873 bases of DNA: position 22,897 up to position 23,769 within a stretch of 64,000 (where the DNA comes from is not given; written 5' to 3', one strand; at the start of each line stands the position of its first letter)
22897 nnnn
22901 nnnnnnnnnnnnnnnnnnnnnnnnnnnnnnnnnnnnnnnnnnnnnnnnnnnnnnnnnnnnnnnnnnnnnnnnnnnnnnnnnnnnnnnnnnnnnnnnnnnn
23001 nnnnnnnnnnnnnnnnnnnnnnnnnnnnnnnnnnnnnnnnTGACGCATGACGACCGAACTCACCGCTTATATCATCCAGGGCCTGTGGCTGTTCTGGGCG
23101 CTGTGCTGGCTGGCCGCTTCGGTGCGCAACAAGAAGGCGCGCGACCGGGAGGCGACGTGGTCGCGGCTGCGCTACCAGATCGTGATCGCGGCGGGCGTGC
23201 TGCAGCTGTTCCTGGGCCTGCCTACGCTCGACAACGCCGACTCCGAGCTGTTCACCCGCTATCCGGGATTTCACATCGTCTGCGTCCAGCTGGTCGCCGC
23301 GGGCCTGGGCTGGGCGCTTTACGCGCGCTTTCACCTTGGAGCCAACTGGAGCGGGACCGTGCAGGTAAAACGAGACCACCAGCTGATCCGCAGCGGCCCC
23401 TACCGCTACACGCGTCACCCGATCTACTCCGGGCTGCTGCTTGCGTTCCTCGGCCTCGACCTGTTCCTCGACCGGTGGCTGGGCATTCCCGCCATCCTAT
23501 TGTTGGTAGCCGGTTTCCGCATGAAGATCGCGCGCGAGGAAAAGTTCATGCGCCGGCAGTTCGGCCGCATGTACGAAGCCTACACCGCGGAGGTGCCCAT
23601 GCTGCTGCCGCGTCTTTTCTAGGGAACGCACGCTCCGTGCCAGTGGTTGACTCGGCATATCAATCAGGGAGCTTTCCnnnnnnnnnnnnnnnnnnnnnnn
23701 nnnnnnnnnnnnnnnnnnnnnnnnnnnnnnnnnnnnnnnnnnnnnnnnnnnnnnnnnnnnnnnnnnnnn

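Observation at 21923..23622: Translationally coupled cassette: S24/UmuD-like protein, unknown protein and ICMT-family membrane methyltransferase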

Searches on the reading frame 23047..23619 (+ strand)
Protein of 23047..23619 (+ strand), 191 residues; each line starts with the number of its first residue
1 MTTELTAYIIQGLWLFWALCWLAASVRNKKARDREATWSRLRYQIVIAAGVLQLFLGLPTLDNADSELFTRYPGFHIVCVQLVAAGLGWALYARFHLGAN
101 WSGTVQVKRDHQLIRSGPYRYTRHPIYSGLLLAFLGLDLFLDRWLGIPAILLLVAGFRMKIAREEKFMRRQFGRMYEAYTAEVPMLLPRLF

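Call 4: search_protein_families(library=pfam, proteins=[window:23047-23619:+], max_evalue=1)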
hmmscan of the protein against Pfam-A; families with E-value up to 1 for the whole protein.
window:23047-23619:+ (191 aa): 4 families
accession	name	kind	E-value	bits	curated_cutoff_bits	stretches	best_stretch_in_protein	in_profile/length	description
PF04191.18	PEMT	-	3e-13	50.5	25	1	76-174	3-104/105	Phospholipid methyltransferase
PF04140.19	ICMT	-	2.5e-12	47.5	24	1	91-168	13-93/95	Isoprenylcysteine carboxyl methyltransferase (ICMT) family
PF06966.17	DUF1295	-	0.0044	17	20.4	1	43-181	87-233/235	Protein of unknown function (DUF1295)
PF11239.13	DUF3040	-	0.072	13.8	24.7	0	22-68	25-68/84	Protein of unknown function (DUF3040)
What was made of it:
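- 23047..23622 (+): Gene 3: ICMT/PEMT-family integral-membrane SAM-dependent methyltransferase. PF04191 3e-13 and PF04140 2.5e-12 (call 4).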

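Call 5: search_protein_families(library=ncbifam, proteins=[window:23047-23619:+], max_evalue=1)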
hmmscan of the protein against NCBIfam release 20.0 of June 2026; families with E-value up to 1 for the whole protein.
window:23047-23619:+ (191 aa): 3 families
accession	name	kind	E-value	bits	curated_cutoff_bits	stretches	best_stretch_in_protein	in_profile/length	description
NF040696.1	isopcys_mtase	equivalog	2.4e-22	79.8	160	1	76-189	73-189/190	protein-S-isoprenylcysteine O-methyltransferase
TIGR04571.1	LmtA_Leptospira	exception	2.3e-08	34.1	325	1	98-190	72-166/252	lipid A Kdo2 1-phosphate O-methyltransferase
NF045656.1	MeththiolMtaseMddA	equivalog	1.6e-05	24.3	270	1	119-188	171-238/238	methanethiol S-methyltransferase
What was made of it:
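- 23047..23622 (+): NCBIfam isopcys_mtase scores 79.8 bits, below the equivalog cut-off of 160 (call 5).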

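Call 10: find_encoding_contigs(protein=window:23047-23619:+, flank=6000, max_places=10)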
Protein window:23047-23619:+ (191 aa): no gene with exactly this product is on record in the collection.

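Call 11: find_related_loci(query=window:23047-23619:+, collection=genome_contigs, flank=10000)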
Query window:23047-23619:+ (191 aa) in genome_contigs; peptide patterns used: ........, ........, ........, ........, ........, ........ (x = any residue, [..] = any of these).
151 stretches matched a pattern; 1 encode a relative of the query (tblastn E <= 1e-3); 1 distinct loci.
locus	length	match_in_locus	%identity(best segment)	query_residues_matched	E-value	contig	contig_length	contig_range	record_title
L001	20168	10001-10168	38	85-145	2e-5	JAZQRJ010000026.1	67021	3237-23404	MAG: Novosphingobium sp. isolate T1900045231_TH20190001.MAGScoT_cleanbin_000010 SGB_5409_k141_788356, whole genome shotg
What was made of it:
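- Tried and rejected: A genome_contigs scan with gene 3 returned only a 38%-identical Novosphingobium fragment, which was not informative (call 11).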

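Call 12: list_cluster_members(proteins=[P0001, P0002, window:23047-23619:+, window:23678-23998:+, window:24026-24583:+, window:18707-19054:+, window:24676-25953:+])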
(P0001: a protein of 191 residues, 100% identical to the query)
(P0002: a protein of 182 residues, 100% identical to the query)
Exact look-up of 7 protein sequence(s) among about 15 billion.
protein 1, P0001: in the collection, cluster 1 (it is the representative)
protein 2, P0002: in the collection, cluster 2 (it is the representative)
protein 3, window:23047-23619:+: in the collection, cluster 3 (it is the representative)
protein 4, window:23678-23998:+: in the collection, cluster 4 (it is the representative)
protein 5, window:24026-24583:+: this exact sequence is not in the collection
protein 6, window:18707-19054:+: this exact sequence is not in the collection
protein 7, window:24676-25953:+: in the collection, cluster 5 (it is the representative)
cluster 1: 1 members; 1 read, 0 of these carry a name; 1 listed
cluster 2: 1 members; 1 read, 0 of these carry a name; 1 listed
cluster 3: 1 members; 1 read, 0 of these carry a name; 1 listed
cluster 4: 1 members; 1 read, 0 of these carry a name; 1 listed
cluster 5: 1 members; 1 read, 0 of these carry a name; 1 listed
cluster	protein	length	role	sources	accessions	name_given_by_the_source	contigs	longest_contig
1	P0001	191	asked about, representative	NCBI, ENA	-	-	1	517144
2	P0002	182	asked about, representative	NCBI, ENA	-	-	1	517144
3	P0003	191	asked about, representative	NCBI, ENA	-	-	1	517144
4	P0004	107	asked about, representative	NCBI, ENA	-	-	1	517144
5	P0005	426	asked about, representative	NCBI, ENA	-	-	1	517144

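Call 16: find_homologous_proteins(query=window:23047-23619:+)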
Query window:23047-23619:+ (191 aa): 399 proteins with E <= 0.001 among 974 candidates; the best 120 are listed.
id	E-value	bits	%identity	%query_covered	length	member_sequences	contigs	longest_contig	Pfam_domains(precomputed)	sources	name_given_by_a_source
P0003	3.6e-124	430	100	100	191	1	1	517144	PF04140.20,PF04191.19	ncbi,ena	-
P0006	3.1e-93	329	74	99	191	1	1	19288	PF04140.20,PF04191.19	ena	-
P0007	1.5e-86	307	69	99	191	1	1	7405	PF04140.20,PF04191.19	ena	-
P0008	1.3e-71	258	62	99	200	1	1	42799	PF04140.20,PF04191.19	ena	-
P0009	4.1e-69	250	60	98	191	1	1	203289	PF04140.20,PF04191.19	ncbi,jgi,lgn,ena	jgi:protein-S-isoprenylcysteine O-methyltransferase Ste14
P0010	4.3e-65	237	57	99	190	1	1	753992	PF04140.20,PF04191.19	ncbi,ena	-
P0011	4.1e-41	159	49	96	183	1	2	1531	PF04140.20,PF04191.19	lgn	-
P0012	3.6e-39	152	47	95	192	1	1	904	PF04140.20,PF04191.19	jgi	jgi:protein-S-isoprenylcysteine O-methyltransferase Ste14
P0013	6.0e-38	149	45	100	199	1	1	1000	PF04140.20,PF04191.19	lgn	-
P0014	1.6e-37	147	44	95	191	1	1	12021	PF04140.20,PF04191.19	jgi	jgi:protein-S-isoprenylcysteine O-methyltransferase Ste14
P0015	2.9e-37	146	44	98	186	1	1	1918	PF04140.20,PF04191.19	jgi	jgi:protein-S-isoprenylcysteine O-methyltransferase Ste14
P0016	4.1e-37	146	45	94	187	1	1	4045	PF04140.20,PF04191.19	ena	-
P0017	6.0e-37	145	45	94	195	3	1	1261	PF04140.20,PF04191.19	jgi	jgi:protein-S-isoprenylcysteine O-methyltransferase Ste14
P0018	6.9e-37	145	44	86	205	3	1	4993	PF04140.20,PF04191.19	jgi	jgi:protein-S-isoprenylcysteine O-methyltransferase Ste14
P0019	1.6e-36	144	45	93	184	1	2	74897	PF04140.20,PF04191.19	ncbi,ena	-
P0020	1.6e-36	144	44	96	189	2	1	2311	PF04140.20,PF04191.19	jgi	-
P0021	4.3e-36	142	42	95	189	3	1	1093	PF04140.20,PF04191.19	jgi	jgi:protein-S-isoprenylcysteine O-methyltransferase Ste14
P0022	1.0e-35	141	44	95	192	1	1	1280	PF04140.20,PF04191.19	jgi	jgi:protein-S-isoprenylcysteine O-methyltransferase Ste14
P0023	1.6e-35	141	42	93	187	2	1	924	PF04140.20,PF04191.19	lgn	-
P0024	1.8e-35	140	42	95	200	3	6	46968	PF04140.20,PF04191.19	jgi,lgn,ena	-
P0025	2.3e-35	140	45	94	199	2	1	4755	PF04140.20,PF04191.19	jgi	jgi:protein-S-isoprenylcysteine O-methyltransferase Ste14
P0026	7.3e-35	138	43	95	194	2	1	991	PF04140.20,PF04191.19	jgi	jgi:protein-S-isoprenylcysteine O-methyltransferase Ste14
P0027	8.2e-35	138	43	95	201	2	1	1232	PF04140.20,PF04191.19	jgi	jgi:protein-S-isoprenylcysteine O-methyltransferase Ste14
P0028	1.1e-34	138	42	96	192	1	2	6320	PF04140.20,PF04191.19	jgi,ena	-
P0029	1.5e-34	137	42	99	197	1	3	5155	PF04140.20,PF04191.19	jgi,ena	-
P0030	2.0e-34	137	44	93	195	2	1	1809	PF04140.20,PF04191.19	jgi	jgi:protein-S-isoprenylcysteine O-methyltransferase Ste14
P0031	2.5e-34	137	43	95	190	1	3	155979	PF04140.20,PF04191.19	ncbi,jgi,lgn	ncbi:MAG TPA: isoprenylcysteine carboxylmethyltransferase family protein [Steroidobacteraceae bacter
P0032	2.7e-34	137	44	93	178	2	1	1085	PF04140.20,PF04191.19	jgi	-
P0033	2.7e-34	137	40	96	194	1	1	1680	PF04140.20,PF04191.19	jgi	jgi:protein-S-isoprenylcysteine O-methyltransferase Ste14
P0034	3.0e-34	136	41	98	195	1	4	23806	PF04140.20,PF04191.19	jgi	jgi:protein-S-isoprenylcysteine O-methyltransferase Ste14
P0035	3.4e-34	136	43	95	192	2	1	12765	PF04140.20,PF04191.19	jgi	jgi:protein-S-isoprenylcysteine O-methyltransferase Ste14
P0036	4.0e-34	136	41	95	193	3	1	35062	PF04140.20,PF04191.19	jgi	jgi:protein-S-isoprenylcysteine O-methyltransferase Ste14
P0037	4.3e-34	136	43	93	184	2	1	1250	PF04140.20,PF04191.19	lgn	-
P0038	6.1e-34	135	44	96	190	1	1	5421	PF04140.20,PF04191.19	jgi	jgi:protein-S-isoprenylcysteine O-methyltransferase Ste14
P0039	7.7e-34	135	48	95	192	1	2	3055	PF04140.20,PF04191.19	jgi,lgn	jgi:protein-S-isoprenylcysteine O-methyltransferase Ste14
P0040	1.1e-33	135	44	95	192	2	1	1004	PF04140.20,PF04191.19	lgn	-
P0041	1.1e-33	135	42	90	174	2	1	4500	PF04140.20,PF04191.19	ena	-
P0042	4.0e-33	133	41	96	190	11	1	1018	PF04140.20,PF04191.19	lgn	-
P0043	4.1e-33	133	38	95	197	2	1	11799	PF04140.20,PF04191.19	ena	-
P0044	4.1e-33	133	54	60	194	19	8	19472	PF04140.20,PF04191.19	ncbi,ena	-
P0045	1.0e-32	131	41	94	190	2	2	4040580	PF04140.20,PF04191.19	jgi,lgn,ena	-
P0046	1.1e-32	131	42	93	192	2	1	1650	PF04140.20,PF04191.19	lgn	-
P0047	1.1e-32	131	53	60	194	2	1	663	PF04140.20,PF04191.19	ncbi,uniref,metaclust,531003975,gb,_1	ncbi:Isoprenylcysteine carboxyl methyltransferase [mine drainage metagenome]|uniref:Isoprenylcystein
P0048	1.2e-32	131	41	97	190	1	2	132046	PF04140.20,PF04191.19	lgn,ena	-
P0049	1.3e-32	131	41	95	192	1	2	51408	PF04140.20,PF04191.19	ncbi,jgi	jgi:protein-S-isoprenylcysteine O-methyltransferase Ste14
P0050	1.4e-32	131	40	95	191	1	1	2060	PF04140.20,PF04191.19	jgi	jgi:protein-S-isoprenylcysteine O-methyltransferase Ste14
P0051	1.7e-32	131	42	93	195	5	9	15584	PF04140.20,PF04191.19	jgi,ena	-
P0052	1.8e-32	131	42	93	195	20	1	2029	PF04140.20,PF04191.19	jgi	jgi:protein-S-isoprenylcysteine O-methyltransferase Ste14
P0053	1.9e-32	131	39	96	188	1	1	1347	PF04140.20,PF04191.19,PF02544.22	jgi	jgi:protein-S-isoprenylcysteine O-methyltransferase Ste14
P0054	2.0e-32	130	43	96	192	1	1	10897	PF04140.20,PF04191.19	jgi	jgi:protein-S-isoprenylcysteine O-methyltransferase Ste14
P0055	2.0e-32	130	41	99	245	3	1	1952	PF04140.20,PF04191.19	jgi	jgi:protein-S-isoprenylcysteine O-methyltransferase Ste14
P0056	2.1e-32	130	42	93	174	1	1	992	PF04140.20,PF04191.19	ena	-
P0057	2.1e-32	130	40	95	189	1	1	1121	PF04140.20,PF04191.19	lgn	-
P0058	2.1e-32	130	40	97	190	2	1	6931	PF04140.20,PF04191.19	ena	-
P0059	2.4e-32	130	44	98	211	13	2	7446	PF04140.20,PF04191.19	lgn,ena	-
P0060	2.7e-32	130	41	93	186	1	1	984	PF04140.20,PF04191.19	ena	-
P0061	2.9e-32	130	55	57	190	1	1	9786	PF04140.20,PF04191.19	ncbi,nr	ncbi:MAG: isoprenylcysteine carboxylmethyltransferase family protein [Burkholderiales bacterium]|nr:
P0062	3.0e-32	130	44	95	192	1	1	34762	PF04140.20,PF04191.19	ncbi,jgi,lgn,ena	jgi:protein-S-isoprenylcysteine O-methyltransferase Ste14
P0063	3.1e-32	130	43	93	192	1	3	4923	PF04140.20,PF04191.19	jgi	jgi:protein-S-isoprenylcysteine O-methyltransferase Ste14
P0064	4.0e-32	130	54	60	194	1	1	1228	PF04140.20,PF04191.19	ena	-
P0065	4.4e-32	129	42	93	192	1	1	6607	PF04140.20,PF04191.19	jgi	jgi:protein-S-isoprenylcysteine O-methyltransferase Ste14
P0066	4.6e-32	129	45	95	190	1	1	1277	PF04140.20,PF04191.19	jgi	jgi:protein-S-isoprenylcysteine O-methyltransferase Ste14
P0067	6.1e-32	129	45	95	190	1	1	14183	PF04140.20,PF04191.19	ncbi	-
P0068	6.2e-32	129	41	96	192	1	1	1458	PF04140.20,PF04191.19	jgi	jgi:protein-S-isoprenylcysteine O-methyltransferase Ste14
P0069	6.4e-32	129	54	60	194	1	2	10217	PF04140.20,PF04191.19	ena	-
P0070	6.8e-32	129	44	93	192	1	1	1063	PF04140.20,PF04191.19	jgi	jgi:protein-S-isoprenylcysteine O-methyltransferase Ste14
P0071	7.3e-32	129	41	95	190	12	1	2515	PF04140.20,PF04191.19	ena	-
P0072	7.5e-32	129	54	60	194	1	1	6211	PF04140.20,PF04191.19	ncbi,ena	-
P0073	7.7e-32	129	51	58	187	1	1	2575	PF04140.20,PF04191.19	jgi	jgi:protein-S-isoprenylcysteine O-methyltransferase Ste14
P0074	8.2e-32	128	42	94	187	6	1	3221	PF04140.20,PF04191.19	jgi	jgi:protein-S-isoprenylcysteine O-methyltransferase Ste14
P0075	9.8e-32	128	44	93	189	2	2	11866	PF04140.20,PF04191.19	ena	-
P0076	1.3e-31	128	40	96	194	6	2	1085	PF04140.20,PF04191.19,PF02544.22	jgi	jgi:protein-S-isoprenylcysteine O-methyltransferase Ste14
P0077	1.3e-31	128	42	93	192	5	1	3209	PF04140.20,PF04191.19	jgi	-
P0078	1.5e-31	128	49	59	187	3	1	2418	PF04140.20,PF04191.19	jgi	jgi:protein-S-isoprenylcysteine O-methyltransferase Ste14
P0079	1.6e-31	128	44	93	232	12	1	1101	PF04140.20,PF04191.19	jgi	jgi:protein-S-isoprenylcysteine O-methyltransferase Ste14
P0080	1.7e-31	127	43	100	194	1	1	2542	PF04140.20,PF04191.19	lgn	-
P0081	1.8e-31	127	53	60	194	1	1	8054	PF04140.20,PF04191.19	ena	-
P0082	2.5e-31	127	40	93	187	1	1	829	PF04140.20,PF04191.19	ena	-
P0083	2.6e-31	127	43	93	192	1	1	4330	PF04140.20,PF04191.19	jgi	-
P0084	2.9e-31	127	54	60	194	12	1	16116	PF04140.20,PF04191.19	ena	-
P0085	3.5e-31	126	42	98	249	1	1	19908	PF04140.20,PF04191.19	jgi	jgi:protein-S-isoprenylcysteine O-methyltransferase Ste14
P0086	3.8e-31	126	32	95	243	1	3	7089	PF04140.20,PF04191.19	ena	-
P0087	3.9e-31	126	42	95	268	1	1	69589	PF04140.20,PF04191.19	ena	-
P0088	4.6e-31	126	58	57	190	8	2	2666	PF04140.20,PF04191.19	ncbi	-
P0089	4.7e-31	126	42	95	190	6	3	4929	PF04140.20,PF04191.19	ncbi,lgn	-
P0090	4.8e-31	126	42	95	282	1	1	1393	PF04140.20,PF04191.19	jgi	jgi:protein-S-isoprenylcysteine O-methyltransferase Ste14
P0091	5.6e-31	126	44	95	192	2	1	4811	PF04140.20,PF04191.19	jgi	jgi:protein-S-isoprenylcysteine O-methyltransferase Ste14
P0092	5.6e-31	126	41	97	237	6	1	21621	PF04140.20,PF04191.19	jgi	jgi:protein-S-isoprenylcysteine O-methyltransferase Ste14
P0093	5.9e-31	126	40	95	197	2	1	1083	PF04140.20,PF04191.19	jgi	jgi:protein-S-isoprenylcysteine O-methyltransferase Ste14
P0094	6.4e-31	126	43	95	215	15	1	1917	PF04140.20,PF04191.19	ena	-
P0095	6.4e-31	126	40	93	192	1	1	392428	PF04140.20,PF04191.19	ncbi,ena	-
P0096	6.8e-31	125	54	60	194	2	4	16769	PF04140.20,PF04191.19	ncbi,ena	-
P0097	7.7e-31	125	39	93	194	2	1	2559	PF04140.20,PF04191.19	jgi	jgi:protein-S-isoprenylcysteine O-methyltransferase Ste14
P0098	8.7e-31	125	39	95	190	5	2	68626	PF04140.20,PF04191.19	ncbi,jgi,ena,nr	ncbi:MAG TPA: isoprenylcysteine carboxylmethyltransferase family protein [Casimicrobiaceae bacterium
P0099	9.0e-31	125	39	95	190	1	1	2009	PF04140.20,PF04191.19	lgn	-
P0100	1.1e-30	125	40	96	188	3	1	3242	PF04140.20,PF04191.19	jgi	jgi:protein-S-isoprenylcysteine O-methyltransferase Ste14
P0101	1.2e-30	125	39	96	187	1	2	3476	PF04140.20,PF04191.19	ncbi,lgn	-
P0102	1.4e-30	124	39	95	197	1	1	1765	PF04140.20,PF04191.19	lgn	-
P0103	1.4e-30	124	41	95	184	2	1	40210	PF04140.20,PF04191.19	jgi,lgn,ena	-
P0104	1.9e-30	124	41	99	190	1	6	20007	PF04140.20,PF04191.19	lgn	-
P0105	2.1e-30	124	39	97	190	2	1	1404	PF04140.20,PF04191.19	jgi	jgi:protein-S-isoprenylcysteine O-methyltransferase Ste14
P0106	2.4e-30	124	40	95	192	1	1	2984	PF04140.20,PF04191.19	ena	-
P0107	2.8e-30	123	40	95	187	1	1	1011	PF04140.20,PF04191.19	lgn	-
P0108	3.1e-30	123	44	86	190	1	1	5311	PF04140.20,PF04191.19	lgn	-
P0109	3.6e-30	123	40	94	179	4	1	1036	PF04140.20,PF04191.19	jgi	jgi:protein-S-isoprenylcysteine O-methyltransferase Ste14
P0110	3.7e-30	123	40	95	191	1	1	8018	PF04140.20,PF04191.19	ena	-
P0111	3.9e-30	123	36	95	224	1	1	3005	PF04140.20,PF04191.19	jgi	jgi:protein-S-isoprenylcysteine O-methyltransferase Ste14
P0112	4.8e-30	123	42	93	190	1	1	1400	PF04140.20,PF04191.19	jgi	jgi:protein-S-isoprenylcysteine O-methyltransferase Ste14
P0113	5.0e-30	123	41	95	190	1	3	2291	PF04140.20,PF04191.19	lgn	-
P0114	5.2e-30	123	39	96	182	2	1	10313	PF04140.20,PF04191.19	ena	-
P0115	5.4e-30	123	41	90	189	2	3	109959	PF04140.20,PF04191.19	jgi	jgi:protein-S-isoprenylcysteine O-methyltransferase Ste14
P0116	5.5e-30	123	54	60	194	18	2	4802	PF04140.20,PF04191.19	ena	-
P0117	5.9e-30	122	53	60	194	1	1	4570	PF04140.20,PF04191.19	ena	-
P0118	6.1e-30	122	41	94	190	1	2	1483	PF04140.20,PF04191.19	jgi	-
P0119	6.5e-30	122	40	93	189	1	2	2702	PF04140.20,PF04191.19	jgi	jgi:protein-S-isoprenylcysteine O-methyltransferase Ste14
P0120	6.5e-30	122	53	60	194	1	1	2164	PF04140.20,PF04191.19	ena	-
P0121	6.8e-30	122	39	96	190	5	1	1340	PF04140.20,PF04191.19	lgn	-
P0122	8.0e-30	122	35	99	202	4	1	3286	PF04140.20,PF04191.19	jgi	jgi:protein-S-isoprenylcysteine O-methyltransferase Ste14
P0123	8.6e-30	122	39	97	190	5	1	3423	PF04140.20,PF04191.19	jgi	-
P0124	9.2e-30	122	40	98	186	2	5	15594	PF04140.20,PF04191.19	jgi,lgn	jgi:protein-S-isoprenylcysteine O-methyltransferase Ste14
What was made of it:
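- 23047..23622 (+): Orthologues at 74, 69, 62, 60 and 57% identity were found (call 16).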

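Call 17: find_encoding_contigs(protein=P0006, flank=8000, max_places=2)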
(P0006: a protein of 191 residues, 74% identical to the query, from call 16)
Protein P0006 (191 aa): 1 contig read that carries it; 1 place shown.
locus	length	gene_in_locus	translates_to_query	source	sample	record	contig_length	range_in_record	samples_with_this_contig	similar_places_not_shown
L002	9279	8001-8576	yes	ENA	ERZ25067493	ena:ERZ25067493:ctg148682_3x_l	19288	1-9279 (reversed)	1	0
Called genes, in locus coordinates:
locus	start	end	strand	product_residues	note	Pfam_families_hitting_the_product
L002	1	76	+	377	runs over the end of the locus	PF03480:DctP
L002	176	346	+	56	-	-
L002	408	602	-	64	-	-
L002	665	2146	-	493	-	PF00768:Peptidase_S11, PF13354:Beta-lactamase2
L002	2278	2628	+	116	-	PF02617:ClpS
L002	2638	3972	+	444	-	-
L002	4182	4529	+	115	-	PF02861:Clp_N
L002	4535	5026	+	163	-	-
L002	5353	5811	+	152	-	PF17871:AAA_lid_9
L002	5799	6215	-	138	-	-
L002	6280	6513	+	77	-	-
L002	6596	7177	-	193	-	-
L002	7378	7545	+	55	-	-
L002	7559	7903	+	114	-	-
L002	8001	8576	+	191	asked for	PF04191:PEMT, PF04140:ICMT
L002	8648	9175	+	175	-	-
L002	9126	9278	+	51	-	?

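Call 18: find_encoding_contigs(protein=P0007, flank=8000, max_places=2)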
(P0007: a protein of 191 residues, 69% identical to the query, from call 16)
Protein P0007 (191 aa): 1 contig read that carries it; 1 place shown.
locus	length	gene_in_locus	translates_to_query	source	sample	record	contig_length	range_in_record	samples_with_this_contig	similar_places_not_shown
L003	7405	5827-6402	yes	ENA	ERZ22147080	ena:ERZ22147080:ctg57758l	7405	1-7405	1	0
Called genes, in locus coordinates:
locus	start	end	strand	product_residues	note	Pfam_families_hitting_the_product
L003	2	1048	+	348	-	?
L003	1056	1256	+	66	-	PF10431:ClpB_D2-small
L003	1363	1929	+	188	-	-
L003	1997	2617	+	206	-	-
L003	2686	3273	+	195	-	-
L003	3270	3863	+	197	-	-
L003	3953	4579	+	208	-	-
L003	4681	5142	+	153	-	-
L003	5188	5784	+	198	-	-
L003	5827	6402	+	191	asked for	PF04140:ICMT, PF04191:PEMT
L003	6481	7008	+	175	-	-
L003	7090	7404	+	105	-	?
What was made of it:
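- The spacing to ICMT is 42 nt in L003 and 97 nt in L002 (calls 17, 18). In L003 most copies are separated from ICMT by other genes (call 18).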

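Call 19: find_encoding_contigs(protein=P0008, flank=8000, max_places=2)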
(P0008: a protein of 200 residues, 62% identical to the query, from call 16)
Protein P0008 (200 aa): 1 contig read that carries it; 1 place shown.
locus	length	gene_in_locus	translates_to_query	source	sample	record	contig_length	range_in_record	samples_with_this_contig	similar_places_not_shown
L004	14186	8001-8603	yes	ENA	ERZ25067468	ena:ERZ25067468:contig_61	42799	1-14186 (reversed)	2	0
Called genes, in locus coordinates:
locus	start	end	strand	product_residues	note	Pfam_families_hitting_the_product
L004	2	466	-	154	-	PF02661:Fic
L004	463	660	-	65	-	-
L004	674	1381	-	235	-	PF00561:Abhydrolase_1 (weak), PF12146:Hydrolase_4, PF12697:Abhydrolase_6 (weak)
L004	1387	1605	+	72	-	PF13467:RHH_4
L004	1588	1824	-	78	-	-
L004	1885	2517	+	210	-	PF18306:LDcluster4, PF03641:Lysine_decarbox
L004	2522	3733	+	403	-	PF00180:Iso_dh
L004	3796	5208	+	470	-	-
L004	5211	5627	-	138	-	PF07750:GcrA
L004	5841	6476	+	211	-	PF04542:Sigma70_r2, PF08281:Sigma70_r4_2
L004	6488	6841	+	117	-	-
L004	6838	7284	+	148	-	PF13801:Metal_resist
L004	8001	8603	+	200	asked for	PF04140:ICMT, PF04191:PEMT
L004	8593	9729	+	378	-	PF13784:Fic_N, PF02661:Fic, PF11972:HTH_13 (weak)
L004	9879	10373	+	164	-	-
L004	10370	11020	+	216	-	-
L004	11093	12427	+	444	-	PF00106:adh_short, PF08659:KR, PF13561:adh_short_C2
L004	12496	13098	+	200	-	-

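Call 22: find_encoding_contigs(protein=P0009, flank=10000, max_places=2)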
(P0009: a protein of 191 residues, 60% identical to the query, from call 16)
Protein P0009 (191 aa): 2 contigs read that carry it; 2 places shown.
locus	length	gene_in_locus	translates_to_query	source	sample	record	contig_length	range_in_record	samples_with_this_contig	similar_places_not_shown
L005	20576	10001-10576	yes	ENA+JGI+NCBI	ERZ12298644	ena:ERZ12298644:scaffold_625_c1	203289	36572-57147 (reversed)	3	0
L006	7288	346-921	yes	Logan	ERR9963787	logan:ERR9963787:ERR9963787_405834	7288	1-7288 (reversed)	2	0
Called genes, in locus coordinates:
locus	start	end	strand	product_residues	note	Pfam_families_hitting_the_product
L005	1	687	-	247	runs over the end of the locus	PF00977:His_biosynth, PF01207:Dus (faint)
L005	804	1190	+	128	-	-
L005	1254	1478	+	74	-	-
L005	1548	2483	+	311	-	PF01906:YbjQ_1 (weak)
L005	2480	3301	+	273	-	PF01906:YbjQ_1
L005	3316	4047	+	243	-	PF04012:PspA_IM30, PF06419:COG6_N (faint), PF27865:CHP04376 (weak)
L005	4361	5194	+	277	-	PF13365:Trypsin_2 (faint)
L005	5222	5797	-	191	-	PF13847:Methyltransf_31, PF02390:Methyltransf_4 (weak), PF08241:Methyltransf_11 (weak), PF08242:Methyltransf_12 (faint), PF13649:Methyltransf_25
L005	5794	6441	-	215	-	PF00117:GATase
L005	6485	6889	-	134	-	-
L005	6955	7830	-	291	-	PF12146:Hydrolase_4, PF00561:Abhydrolase_1, PF12697:Abhydrolase_6, PF02129:Peptidase_S15 (weak)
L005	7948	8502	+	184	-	PF00227:Proteasome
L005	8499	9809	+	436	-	PF05496:RuvB_N (faint), PF13191:AAA_16 (faint), PF00004:AAA (weak), PF07728:AAA_5 (weak), PF13401:AAA_22 (faint), PF07724:AAA_2, PF00004:AAA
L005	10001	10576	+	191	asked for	PF04140:ICMT, PF04191:PEMT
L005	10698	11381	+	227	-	PF00293:NUDIX (weak)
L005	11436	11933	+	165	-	-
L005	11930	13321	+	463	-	PF00106:adh_short, PF08659:KR, PF13561:adh_short_C2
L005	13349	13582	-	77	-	-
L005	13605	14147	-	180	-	PF13302:Acetyltransf_3, PF00583:Acetyltransf_1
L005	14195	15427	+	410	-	PF00817:IMS, PF21999:IMS_HHH_1 (weak), PF11799:IMS_C (weak)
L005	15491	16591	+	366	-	PF02163:Peptidase_M50, PF13180:PDZ_2, PF17820:PDZ_6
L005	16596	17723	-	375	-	PF01098:FTSW_RODA_SPOVE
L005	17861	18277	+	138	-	-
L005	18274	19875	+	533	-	-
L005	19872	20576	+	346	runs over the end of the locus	-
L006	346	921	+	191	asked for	PF04140:ICMT, PF04191:PEMT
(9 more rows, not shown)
